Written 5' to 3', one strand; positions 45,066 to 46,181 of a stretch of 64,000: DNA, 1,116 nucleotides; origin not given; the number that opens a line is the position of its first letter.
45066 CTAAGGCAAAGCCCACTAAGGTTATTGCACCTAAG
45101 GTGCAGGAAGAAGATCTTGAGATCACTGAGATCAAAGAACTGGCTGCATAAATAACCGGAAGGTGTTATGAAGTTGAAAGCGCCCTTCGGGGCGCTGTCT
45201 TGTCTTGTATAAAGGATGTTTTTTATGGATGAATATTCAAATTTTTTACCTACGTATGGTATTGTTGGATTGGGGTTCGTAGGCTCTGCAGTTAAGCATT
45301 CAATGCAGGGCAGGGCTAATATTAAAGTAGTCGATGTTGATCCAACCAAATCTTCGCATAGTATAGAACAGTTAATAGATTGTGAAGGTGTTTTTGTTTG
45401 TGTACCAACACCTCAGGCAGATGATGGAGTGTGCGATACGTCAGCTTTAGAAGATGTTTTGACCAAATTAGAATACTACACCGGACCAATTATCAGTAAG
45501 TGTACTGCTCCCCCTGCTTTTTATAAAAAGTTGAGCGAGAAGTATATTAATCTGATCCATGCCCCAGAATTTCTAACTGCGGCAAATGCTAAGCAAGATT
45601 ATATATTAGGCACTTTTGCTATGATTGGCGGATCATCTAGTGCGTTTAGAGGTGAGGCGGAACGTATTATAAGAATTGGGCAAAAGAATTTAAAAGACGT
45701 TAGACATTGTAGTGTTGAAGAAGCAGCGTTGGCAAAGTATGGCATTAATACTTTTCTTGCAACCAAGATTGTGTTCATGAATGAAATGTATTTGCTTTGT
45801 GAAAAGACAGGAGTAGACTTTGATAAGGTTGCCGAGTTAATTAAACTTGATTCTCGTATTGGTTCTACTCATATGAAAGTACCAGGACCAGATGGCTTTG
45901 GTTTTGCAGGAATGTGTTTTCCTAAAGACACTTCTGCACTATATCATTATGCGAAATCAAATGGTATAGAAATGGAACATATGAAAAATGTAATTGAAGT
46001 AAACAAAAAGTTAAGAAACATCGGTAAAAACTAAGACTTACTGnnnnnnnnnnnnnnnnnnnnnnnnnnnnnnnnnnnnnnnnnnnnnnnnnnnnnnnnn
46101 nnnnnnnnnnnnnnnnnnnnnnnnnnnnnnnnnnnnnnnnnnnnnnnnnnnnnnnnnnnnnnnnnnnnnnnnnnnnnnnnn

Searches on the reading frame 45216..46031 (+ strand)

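Call 52: search_protein_families(library=pfam, proteins=[window:45216-46031:+], max_evalue=0.001)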
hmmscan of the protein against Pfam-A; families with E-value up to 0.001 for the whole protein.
window:45216-46031:+ (272 aa): 3 families
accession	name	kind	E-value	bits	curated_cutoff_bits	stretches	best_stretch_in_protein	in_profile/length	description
PF00984.24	UDPG_MGDP_dh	-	1.7e-26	92.6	25.4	1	168-264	1-93/94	UDP-glucose/GDP-mannose dehydrogenase family, central domain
PF03721.20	UDPG_MGDP_dh_N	-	7.7e-09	35.8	27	1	52-143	73-179/187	UDP-glucose/GDP-mannose dehydrogenase family, NAD binding domain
PF14833.11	NAD_binding_11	-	0.00054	20.7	30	0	172-259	5-98/122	NAD-binding of NADP-dependent 3-hydroxyisobutyrate dehydrogenase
